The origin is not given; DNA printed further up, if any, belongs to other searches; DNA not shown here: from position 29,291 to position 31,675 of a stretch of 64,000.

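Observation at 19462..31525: Molybdoenzyme island with two DmsAB-like sets, one exported and one cytoplasmic, plus its own Tat, MoaA, chaperone and PucR regulator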

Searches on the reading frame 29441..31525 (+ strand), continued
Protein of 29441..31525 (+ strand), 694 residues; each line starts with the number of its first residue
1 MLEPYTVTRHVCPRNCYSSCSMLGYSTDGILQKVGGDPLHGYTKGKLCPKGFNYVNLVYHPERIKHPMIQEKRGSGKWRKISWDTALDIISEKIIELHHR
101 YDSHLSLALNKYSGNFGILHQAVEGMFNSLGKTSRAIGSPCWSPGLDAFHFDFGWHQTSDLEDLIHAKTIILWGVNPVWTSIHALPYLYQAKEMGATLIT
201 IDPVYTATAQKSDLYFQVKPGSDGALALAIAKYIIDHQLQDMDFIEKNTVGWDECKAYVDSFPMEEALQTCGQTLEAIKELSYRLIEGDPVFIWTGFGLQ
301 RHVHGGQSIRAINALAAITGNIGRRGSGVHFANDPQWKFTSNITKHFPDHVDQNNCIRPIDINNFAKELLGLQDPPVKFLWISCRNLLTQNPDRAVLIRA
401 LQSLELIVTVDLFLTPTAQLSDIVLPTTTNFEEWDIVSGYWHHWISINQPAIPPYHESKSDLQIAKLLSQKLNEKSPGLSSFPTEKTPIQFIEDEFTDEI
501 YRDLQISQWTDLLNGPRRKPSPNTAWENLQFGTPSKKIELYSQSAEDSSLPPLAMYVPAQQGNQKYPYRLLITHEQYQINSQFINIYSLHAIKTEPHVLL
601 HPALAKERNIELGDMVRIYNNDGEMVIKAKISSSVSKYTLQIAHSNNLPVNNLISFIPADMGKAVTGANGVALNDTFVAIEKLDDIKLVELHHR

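Call 63: find_homologous_proteins(query=L026:9851-12073:+, max_evalue=1e-50)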
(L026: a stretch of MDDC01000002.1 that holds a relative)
Query L026:9851-12073:+ (740 aa): 7623 proteins with E <= 1e-50 among 8000 candidates; the best 120 are listed.
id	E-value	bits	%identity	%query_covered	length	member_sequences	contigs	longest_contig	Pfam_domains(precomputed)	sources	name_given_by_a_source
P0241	0.0e+0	1626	92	100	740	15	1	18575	PF00384.28,PF01568.28,PF04879.22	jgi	jgi:anaerobic selenocysteine-containing dehydrogenase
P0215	0.0e+0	1250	71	99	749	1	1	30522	PF10518.15,PF00384.28,PF01568.28,PF04879.22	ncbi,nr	ncbi:MAG: molybdopterin-dependent oxidoreductase [Thermoanaerobacteraceae bacterium]|nr:molybdopteri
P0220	0.0e+0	1228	71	94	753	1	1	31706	PF10518.15,PF00384.28,PF01568.28,PF04879.22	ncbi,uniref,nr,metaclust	ncbi:molybdopterin-dependent oxidoreductase [Desulfotomaculum copahuensis]|uniref:DMSO reductase n=1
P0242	0.0e+0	1170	66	99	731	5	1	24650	PF00384.28,PF01568.28,PF04879.22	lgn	-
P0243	0.0e+0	1162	67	99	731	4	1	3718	PF00384.28,PF01568.28,PF04879.22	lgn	-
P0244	0.0e+0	1155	66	99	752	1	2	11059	PF10518.15,PF00384.28,PF01568.28,PF04879.22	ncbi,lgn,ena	-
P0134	0.0e+0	1155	67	100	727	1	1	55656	PF00384.28,PF01568.28,PF04879.22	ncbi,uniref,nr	ncbi:molybdopterin-containing oxidoreductase family protein [Carboxydothermus pertinax]|uniref:DMSO 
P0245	0.0e+0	1154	65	99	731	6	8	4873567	PF00384.28,PF01568.28,PF04879.22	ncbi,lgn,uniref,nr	ncbi:molybdopterin-dependent oxidoreductase [Desulfosporosinus meridiei]|uniref:Anaerobic dehydrogen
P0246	0.0e+0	1154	65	99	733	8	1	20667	PF00384.28,PF01568.28,PF04879.22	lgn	-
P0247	0.0e+0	1144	64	99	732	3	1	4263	PF00384.28,PF01568.28,PF04879.22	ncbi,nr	ncbi:MAG: molybdopterin-dependent oxidoreductase [Bacillota bacterium]|nr:molybdopterin-dependent ox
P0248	0.0e+0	1143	64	99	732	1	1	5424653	PF00384.28,PF01568.28,PF04879.22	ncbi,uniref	ncbi:molybdopterin-dependent oxidoreductase [Desulfosporosinus sp. SB140]|uniref:molybdopterin-depen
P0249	0.0e+0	1143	65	99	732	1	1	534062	PF00384.28,PF01568.28,PF04879.22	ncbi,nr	ncbi:dimethyl sulfoxide reductase DmsA precursor [Peptococcaceae bacterium CEB3]|nr:dimethyl sulfoxi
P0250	0.0e+0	1142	64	99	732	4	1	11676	PF00384.28,PF01568.28,PF04879.22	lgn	-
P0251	0.0e+0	1142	64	99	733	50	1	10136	PF00384.28,PF01568.28,PF04879.22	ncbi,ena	-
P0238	0.0e+0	1140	63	99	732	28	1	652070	PF00384.28,PF01568.28,PF04879.22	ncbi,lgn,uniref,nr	ncbi:molybdopterin-dependent oxidoreductase [Desulfitobacterium chlororespirans]|uniref:Tat (Twin-ar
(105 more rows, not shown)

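Call 64: find_encoding_contigs(protein=P0241, flank=10000, max_places=4)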
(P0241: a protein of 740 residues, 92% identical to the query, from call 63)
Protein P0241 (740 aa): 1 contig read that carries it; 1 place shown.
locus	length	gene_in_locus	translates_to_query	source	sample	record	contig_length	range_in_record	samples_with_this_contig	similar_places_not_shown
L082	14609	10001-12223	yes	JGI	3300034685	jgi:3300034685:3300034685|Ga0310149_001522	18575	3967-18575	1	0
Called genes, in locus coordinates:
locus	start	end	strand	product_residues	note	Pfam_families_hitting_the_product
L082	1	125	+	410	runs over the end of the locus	PF01590:GAF, PF13185:GAF_2, PF13492:GAF_3, PF08668:HDOD, PF13487:HD_5, PF01966:HD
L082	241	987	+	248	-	PF01740:STAS, PF13466:STAS_2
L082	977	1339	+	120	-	PF01740:STAS, PF13466:STAS_2 (weak)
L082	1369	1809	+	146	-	PF13581:HATPase_c_2, PF02518:HATPase_c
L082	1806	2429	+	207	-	PF07228:SpoIIE (weak)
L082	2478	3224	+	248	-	PF00990:GGDEF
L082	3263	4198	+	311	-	PF00990:GGDEF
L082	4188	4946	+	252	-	PF00563:EAL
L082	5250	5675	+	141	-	PF05198:IF3_N, PF00707:IF3_C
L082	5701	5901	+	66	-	PF01632:Ribosomal_L35p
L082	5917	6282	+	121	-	PF00453:Ribosomal_L20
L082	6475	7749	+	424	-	PF02386:TrkH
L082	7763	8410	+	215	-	PF02254:TrkA_N, PF02737:3HCDH_N (weak), PF03435:Sacchrp_dh_NADP (weak), PF03446:NAD_binding_2 (weak), PF03721:UDPG_MGDP_dh_N (weak), PF03807:F420_oxidored (weak), PF05368:NmrA (faint), PF02080:TrkA_C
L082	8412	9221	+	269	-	PF22435:MRM3-like_sub_bind, PF08032:SpoU_sub_bind, PF00588:SpoU_methylase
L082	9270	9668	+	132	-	PF01442:Apolipoprotein, PF28217:FAM81B (weak)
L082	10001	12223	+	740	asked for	PF04879:Molybdop_Fe4S4, PF00384:Molybdopterin, PF01568:Molydop_binding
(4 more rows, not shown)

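Call 82: search_protein_families(library=pfam, proteins=[window:29441-31525:+], max_evalue=1)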
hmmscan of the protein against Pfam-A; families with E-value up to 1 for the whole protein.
window:29441-31525:+ (694 aa): 4 families
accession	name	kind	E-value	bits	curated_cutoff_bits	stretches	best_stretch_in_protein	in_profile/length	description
PF00384.28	Molybdopterin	-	1.5e-46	159.5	24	1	63-470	1-352/353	Molybdopterin oxidoreductase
PF01568.27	Molydop_binding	-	2e-12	47.5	26.8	1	570-654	3-93/110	Molydopterin dinucleotide binding domain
PF04879.21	Molybdop_Fe4S4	-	3.3e-08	33.8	22.7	1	6-60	2-55/55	Molybdopterin oxidoreductase Fe4S4 domain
PF24116.1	DUF7390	-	0.27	12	28.4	0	602-645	39-89/118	Domain of unknown function (DUF7390)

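Call 84: predict_structure(alignment_id=A2)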
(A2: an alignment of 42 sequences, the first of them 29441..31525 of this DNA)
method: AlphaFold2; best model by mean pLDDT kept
length: 694 residues; sequences in the alignment: 42
mean_pLDDT: 88.9   pTM: 0.89
mean pLDDT of the five models: 88.9, 87.9, 87.9, 86.4, 83.7
residues with pLDDT >= 90: 454; 70-90: 175; 50-70: 62; < 50: 3
segments of 3 or more residues with pLDDT < 50: none
pLDDT, mean of each block of 10 residues (from residue 1): 80 73 93 92 81 87 95 94 99 98 96 75 95 89 86 89 94 75 85 95 86 92 95 97 98 97 94 96 93 90 92 97 95 72 92 92 91 95 80 87 96 89 95 86 85 96 97 97 96 93 93 90 89 96 94 82 82 64 62 78 96 95 92 91 76 87 89 91 73 56
secondary structure, 60 per line:
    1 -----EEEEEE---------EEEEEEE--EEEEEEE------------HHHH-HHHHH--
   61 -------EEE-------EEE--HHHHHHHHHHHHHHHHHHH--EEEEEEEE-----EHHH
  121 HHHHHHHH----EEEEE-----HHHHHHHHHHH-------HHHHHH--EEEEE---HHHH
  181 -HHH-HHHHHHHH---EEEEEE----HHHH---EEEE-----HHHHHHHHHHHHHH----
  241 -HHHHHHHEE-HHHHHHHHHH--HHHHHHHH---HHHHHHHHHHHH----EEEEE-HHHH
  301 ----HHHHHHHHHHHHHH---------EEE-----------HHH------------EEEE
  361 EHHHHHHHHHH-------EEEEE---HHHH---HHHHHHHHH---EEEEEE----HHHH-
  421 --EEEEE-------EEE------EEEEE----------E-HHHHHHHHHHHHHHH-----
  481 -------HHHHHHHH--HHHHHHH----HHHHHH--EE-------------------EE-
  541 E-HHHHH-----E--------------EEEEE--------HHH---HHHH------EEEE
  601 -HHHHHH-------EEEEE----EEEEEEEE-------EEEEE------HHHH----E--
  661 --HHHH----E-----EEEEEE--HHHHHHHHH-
elements in order (helices of 4 or more, strands of 3 or more residues): E6-11 E21-27 E30-36 H49-52 H54-58 E68-70 E78-80 H83-101 E104-111 H118-128 E133-137 H143-153 H161-166 E169-173 H177-180 H186-193 E197-202 H207-210 E214-217 H223-236 H242-248 H252-261 H264-271 H275-286 E291-295 H297-300 H305-318 E328-330 E357-361 H362-371 E379-383 H387-390 H394-402 E406-411 H416-419 E423-427 E435-437 E444-448 H461-475 H488-495 H498-504 H509-514 H543-547 E568-572 H587-590 E597-600 H602-607 E615-619 E624-631 E639-643 H650-653 H663-666 E677-682 H685-693

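Call 86: fold_search(model_id=the predicted structure, library=pdb)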
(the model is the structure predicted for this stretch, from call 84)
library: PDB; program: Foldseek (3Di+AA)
matches with E <= 10: 1138; with E <= 0.001: 183
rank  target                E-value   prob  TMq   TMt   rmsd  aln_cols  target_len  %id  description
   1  7l5s                  2.7e-48  1.00  0.79  0.72   5.9       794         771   20  Crystal Structure of Haemophilus influenzae MtsZ at pH 5.5 (released 2021-04-21)
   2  7l5i                  6.6e-48  1.00  0.79  0.72   5.1       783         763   21  Crystal Structure of Haemophilus influenzae MtsZ at pH 7.0 (released 2021-04-21)
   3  5ch7_C                2.0e-46  1.00  0.81  0.64   6.0       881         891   20  Crystal structure of the perchlorate reductase PcrAB - Phe164 gate switch intermediate - from Azospira suillum PS (released 2016-03-09)
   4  4ydd_C                4.3e-46  1.00  0.81  0.64   6.1       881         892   20  Crystal structure of the perchlorate reductase PcrAB from Azospira suillum PS (released 2016-03-09)
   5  1eu1                  1.7e-45  1.00  0.78  0.71   5.3       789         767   22  THE CRYSTAL STRUCTURE OF RHODOBACTER SPHAEROIDES DIMETHYLSULFOXIDE REDUCTASE REVEALS TWO DISTINCT MOLYBDENUM COORDINATIO (released 2000-08-02)
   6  5ch7_A                7.1e-45  1.00  0.83  0.66   5.8       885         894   20  Crystal structure of the perchlorate reductase PcrAB - Phe164 gate switch intermediate - from Azospira suillum PS (released 2016-03-09)
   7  4ydd_A                1.2e-44  1.00  0.82  0.65   5.8       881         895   20  Crystal structure of the perchlorate reductase PcrAB from Azospira suillum PS (released 2016-03-09)
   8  5e7o_A                2.8e-44  1.00  0.79  0.62   7.5       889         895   20  Crystal structure of the perchlorate reductase PcrAB mutant W461E of PcrA from Azospira suillum PS (released 2016-03-09)
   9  2dmr                  2.8e-44  1.00  0.78  0.71   6.4       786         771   22  DITHIONITE REDUCED DMSO REDUCTASE FROM RHODOBACTER CAPSULATUS (released 1998-03-18)
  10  1e5v_A                3.8e-44  1.00  0.78  0.72   6.0       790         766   22  OXIDIZED DMSO REDUCTASE EXPOSED TO HEPES BUFFER (released 2000-08-25)
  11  4dmr                  4.8e-44  1.00  0.79  0.71   6.1       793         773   22  REDUCED DMSO REDUCTASE FROM RHODOBACTER CAPSULATUS WITH BOUND DMSO SUBSTRATE (released 1998-03-18)
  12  1h5n_A                6.5e-44  1.00  0.79  0.72   6.2       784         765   22  DMSO REDUCTASE MODIFIED BY THE PRESENCE OF DMS AND AIR (released 2002-05-17)
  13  7vw6_A                6.9e-44  1.00  0.81  0.63   4.5       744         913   19  Cryo-EM Structure of Formate Dehydrogenase 1 from Methylorubrum extorquens AM1 (released 2022-06-01)
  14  1e60_A                8.2e-44  1.00  0.79  0.71   6.2       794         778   22  OXIDIZED DMSO REDUCTASE EXPOSED TO HEPES - Structure II BUFFER (released 2000-08-25)
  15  1dmr                  8.2e-44  1.00  0.79  0.71   5.3       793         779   22  OXIDIZED DMSO REDUCTASE FROM RHODOBACTER CAPSULATUS (released 1998-03-18)
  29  4v4c_A                1.7e-41  1.00  0.79  0.64   6.3       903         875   19  Crystal Structure of Pyrogallol-Phloroglucinol Transhydroxylase from Pelobacter acidigallici (released 2014-07-09)
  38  2e7z                  2.2e-39  1.00  0.79  0.75   5.8       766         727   20  Acetylene Hydratase from Pelobacter acetylenicus (released 2007-02-27)
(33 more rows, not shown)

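Call 101: search_protein_families(library=ncbifam, proteins=[L073:3131-4450:-, L073:4486-5418:-, L073:5644-6390:-, L073:6717-7328:+, L073:7393-9081:+, L073:9857-12127:+, L073:13517-14011:-, L073:15410-16345:+, L073:16352-17065:+, L073:17107-17913:-], max_evalue=1e-10)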
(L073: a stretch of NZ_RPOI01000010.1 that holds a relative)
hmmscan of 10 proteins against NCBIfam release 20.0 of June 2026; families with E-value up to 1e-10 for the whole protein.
L073:3131-4450:- (439 aa): 1 family
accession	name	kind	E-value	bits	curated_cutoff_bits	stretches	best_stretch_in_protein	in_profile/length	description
NF002537.0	PRK02090.1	equivalog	2.7e-11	43.6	154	0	47-122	27-99/244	phosphoadenylyl-sulfate reductase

L073:4486-5418:- (310 aa): 11 families
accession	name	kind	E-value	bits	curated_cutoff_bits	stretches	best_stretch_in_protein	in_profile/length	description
NF047710.1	TransRegCitRGProt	equivalog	7.4e-147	488.3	400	1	1-294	1-294/295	DNA-binding transcriptional repressor CitR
NF008554.1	PRK11482.1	equivalog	5.9e-48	163.5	277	1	7-293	26-310/317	YbeF family transcriptional regulator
NF007063.1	PRK09508.1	equivalog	9.7e-34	117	262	1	6-287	11-292/307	transcriptional regulator LeuO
NF050187.1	TransRegBsrAPseudo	equivalog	4.2e-24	85.2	480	1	6-282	4-281/298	LysR family transcriptional regulator BsrA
NF007581.0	PRK10216.1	equivalog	3.8e-18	65.6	314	1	7-121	5-120/319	HTH-type transcriptional regulator YidZ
NF040786.1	LysR_Sec_metab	equivalog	6.8e-18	64.7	250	1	11-198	2-193/298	selenium metabolism-associated LysR family transcriptional regulator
NF007491.0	PRK10086.1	equivalog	2.2e-13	49.7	316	1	6-181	13-184/313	DNA-binding transcriptional regulator DsdC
NF045905.1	TransRegLelALeg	equivalog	6.1e-12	45.4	500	1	6-263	3-264/305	LysR family transcriptional regulator LelA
NF008352.0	PRK11139.1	subfamily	1.8e-11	43.7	288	1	12-177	8-169/305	transcriptional regulator GcvA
NF047520.1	trans_act_CidR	equivalog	2.1e-11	43.5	415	1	14-204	5-197/292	cidABC operon transcriptional activator CidR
TIGR03418.1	chol_sulf_TF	equivalog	3.5e-11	42.6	324.8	1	11-95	2-86/291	choline sulfate utilization transcriptional regulator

L073:5644-6390:- (248 aa): 1 family
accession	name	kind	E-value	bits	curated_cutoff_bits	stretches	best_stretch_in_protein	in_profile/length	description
NF008657.0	PRK11657.1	equivalog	1.2e-122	408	124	1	2-248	5-251/251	thiol:disulfide interchange protein DsbG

L073:6717-7328:+ (203 aa): 7 families
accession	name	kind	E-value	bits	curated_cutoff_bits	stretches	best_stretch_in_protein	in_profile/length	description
TIGR03137.1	AhpC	equivalog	6.2e-103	342.4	272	1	17-203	1-187/187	alkyl hydroperoxide reductase subunit C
NF040737.1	peroxi_PrxU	equivalog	1.8e-53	181.7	270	1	10-203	28-225/233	thioredoxin-dependent peroxiredoxin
NF011576.0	PRK15000.1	subfamily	2.1e-35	122.3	301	1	33-202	18-191/200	peroxiredoxin C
NF009669.0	PRK13190.1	equivalog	2e-27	95.7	261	1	42-196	23-178/203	putative peroxiredoxin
NF009668.0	PRK13189.1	equivalog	2.4e-27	95.6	211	1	11-190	3-181/224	peroxiredoxin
NF009670.0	PRK13191.1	equivalog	2.4e-25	89.3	374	1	42-190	28-178/215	putative peroxiredoxin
NF010122.0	PRK13599.1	equivalog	6.1e-20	71.6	456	1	13-188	2-176/220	peroxiredoxin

L073:7393-9081:+ (562 aa): 22 families
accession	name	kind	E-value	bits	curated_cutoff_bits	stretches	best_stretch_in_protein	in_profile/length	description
TIGR03140.1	AhpF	equivalog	1e-240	799.6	502.9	1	42-558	1-514/515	alkyl hydroperoxide reductase subunit F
TIGR03143.1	AhpF_homolog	hypoth_equivalog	6.1e-92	309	687.65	2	252-556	3-308/555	putative alkyl hydroperoxide reductase F subunit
TIGR01292.1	TRX_reduct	equivalog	3.9e-81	272.1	343.45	1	254-556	1-300/300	thioredoxin-disulfide reductase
NF007614.0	PRK10262.1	equivalog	2.8e-47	161.4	644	1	255-556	8-314/321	thioredoxin-disulfide reductase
TIGR02187.2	PDO_seleno_TRX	equivalog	6.4e-23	81.2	185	1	46-236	3-206/209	protein disulfide oxidoreductase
TIGR01350.1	lipoamide_DH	equivalog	3.5e-21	75.5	408.8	1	346-532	121-310/461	dihydrolipoyl dehydrogenase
TIGR02053.1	MerA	equivalog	2.3e-19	69.7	454.45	1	324-554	96-330/465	mercury(II) reductase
TIGR04018.1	Bthiol_YpdA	hypoth_equivalog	6e-19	68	339.9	1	340-532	99-290/316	YpdA family putative bacillithiol disulfide reductase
NF004991.0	PRK06370.1-3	subfamily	1.4e-14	53.5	620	1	349-536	158-346/509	FAD-containing oxidoreductase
NF004943.0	PRK06292.2-1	equivalog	4.2e-14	52.2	432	1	347-530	121-307/456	dihydrolipoyl dehydrogenase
NF004776.0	PRK06116.1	equivalog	6.3e-13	48.5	480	1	342-532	119-306/450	glutathione-disulfide reductase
NF042949.2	3PPDioc_HcaD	equivalog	9.6e-13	47.6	450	1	257-533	5-278/386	3-phenylpropionate/cinnamic acid dioxygenase ferredoxin--NAD(+) reductase subunit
NF009409.0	PRK12770.1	subfamily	1.2e-12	47.6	343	0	249-558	14-352/360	putative glutamate synthase subunit beta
TIGR03385.1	CoA_CoA_reduc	equivalog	1.4e-12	47.1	578.8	1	359-535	107-287/439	CoA-disulfide reductase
NF004945.0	PRK06292.2-3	equivalog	1.7e-12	47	494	0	292-532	74-306/457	dihydrolipoyl dehydrogenase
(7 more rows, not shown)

L073:9857-12127:+ (756 aa): 23 families
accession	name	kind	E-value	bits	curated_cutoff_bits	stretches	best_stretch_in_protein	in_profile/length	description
TIGR02166.1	dmsA_ynfE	subfamily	7.2e-86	288.9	777.7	1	8-714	1-758/794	DMSO/selenate family reductase complex A subunit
TIGR01591.1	Fdh-alpha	equivalog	2.1e-80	270.7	666.25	1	60-713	6-647/672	formate dehydrogenase subunit alpha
TIGR03479.1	DMSO_red_II_alp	subfamily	1e-78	265.4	984.75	3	57-290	63-304/913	molybdopterin-dependent oxidoreductase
NF012032.0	PRK15488.1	equivalog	1.3e-72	244.9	694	1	8-535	3-526/759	thiosulfate reductase PhsA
TIGR00509.1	bisC_fam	subfamily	5.2e-71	239.9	1017.55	1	89-718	28-717/772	molybdopterin guanine dinucleotide-containing S/N-oxide reductase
NF041884.1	selenate_YnfF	exception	8.2e-69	232.3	1650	1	8-702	1-747/798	selenate/tellurate reductase subunit YnfF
NF041885.1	selenate_YnfE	exception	2.1e-67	227.6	1675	1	9-705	4-757/805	selenate/tellurate reductase subunit YnfE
NF047855.1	AssmNtatRedNasC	equivalog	1.4e-65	221.9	1100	2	49-373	18-342/708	assimilatory nitrate reductase catalytic subunit NasC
NF011566.1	PRK14990.1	exception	2.6e-65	220.9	1600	1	19-534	24-575/814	dimethylsulfoxide reductase subunit A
NF011682.0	PRK15102.1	equivalog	2.3e-61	207.9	909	1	9-566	5-594/829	trimethylamine-N-oxide reductase TorA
TIGR02164.1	torA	equivalog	9.3e-56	189.4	1465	1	9-566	4-590/824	trimethylamine-N-oxide reductase TorA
NF041714.1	arsenate_red_ArrA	equivalog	5e-38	130.8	1600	1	9-301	4-304/848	arsenate respiratory reductase molybdopterin-containing subunit ArrA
NF041323.1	Nitr_red_NasA_Halo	equivalog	8.5e-38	130.3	1000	1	74-536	19-470/673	assimilatory nitrate reductase NasA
TIGR01553.1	formate-DH-alph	equivalog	4.9e-37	127.2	814.2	1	9-294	3-305/1009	formate dehydrogenase-N subunit alpha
TIGR01580.1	narG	equivalog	3e-33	114.6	1084.15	0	116-293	151-330/1235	nitrate reductase subunit alpha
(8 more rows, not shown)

L073:13517-14011:- (164 aa): 2 families
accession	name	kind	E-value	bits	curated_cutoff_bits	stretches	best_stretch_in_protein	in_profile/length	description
NF012000.0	PRK15456.1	equivalog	1.1e-91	304.3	189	1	23-164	1-142/142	universal stress protein UspG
NF011581.0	PRK15005.1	equivalog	9e-31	107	166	1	23-164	1-144/144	universal stress protein UspF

L073:15410-16345:+ (311 aa): 12 families
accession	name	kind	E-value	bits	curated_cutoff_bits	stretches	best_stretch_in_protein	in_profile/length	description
TIGR02427.1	protocat_pcaD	equivalog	7.2e-28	97.6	255.85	1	61-309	16-250/251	3-oxoadipate enol-lactonase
TIGR03611.1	RutD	equivalog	2.2e-22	79.7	238.5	1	57-310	12-256/258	pyrimidine utilization protein D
NF051488.1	bifunc_PcaDC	exception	6e-22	78.3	390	1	61-310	15-251/375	bifunctional 3-oxoadipate enol-lactonase/4-carboxymuconolactone decarboxylase PcaDC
TIGR01738.1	bioH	equivalog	9.6e-22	77.8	206.95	1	58-309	3-245/245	pimeloyl-ACP methyl ester esterase BioH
NF051487.1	bifunc_PcaCD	exception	2.8e-21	76.1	430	1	58-310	172-412/413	bifunctional 4-carboxymuconolactone decarboxylase/3-oxoadipate enol-lactonase PcaCD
NF011457.0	PRK14875.1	equivalog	1.5e-18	66.9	307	1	30-159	103-231/372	acetoin dehydrogenase dihydrolipoyllysine-residue acetyltransferase subunit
NF050089.1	i_nPHAscl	equivalog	5.1e-17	61.9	300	0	43-160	2-118/288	intracellular short-chain-length polyhydroxyalkanoate depolymerase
TIGR03056.1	bchO_mg_che_rel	equivalog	4.1e-16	58.8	172.55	0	53-142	21-112/278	alpha/beta fold hydrolase BchO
TIGR01250.1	pro_imino_pep_2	subfamily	1.7e-14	54.1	167.65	0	47-151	11-121/288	proline iminopeptidase-family hydrolase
NF045632.1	hydroxlase_HsaD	equivalog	8.9e-14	51.1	400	0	48-159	22-137/290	4,5:9,10-diseco-3-hydroxy-5,9,17-trioxoandrosta-1(10),2-diene-4-oate hydrolase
TIGR03695.1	menH_SHCHC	equivalog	1.3e-13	51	208.55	0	59-159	3-104/252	2-succinyl-6-hydroxy-2,4-cyclohexadiene-1-carboxylate synthase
NF002938.0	PRK03592.1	equivalog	1.7e-13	50.5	241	1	46-193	18-166/298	haloalkane dehalogenase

L073:16352-17065:+ (237 aa): 0 families

L073:17107-17913:- (268 aa): 1 family
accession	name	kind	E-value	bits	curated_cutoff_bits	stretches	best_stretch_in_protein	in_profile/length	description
NF007502.0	PRK10095.1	equivalog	1.6e-165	548.8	436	1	1-268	1-268/268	ribonuclease I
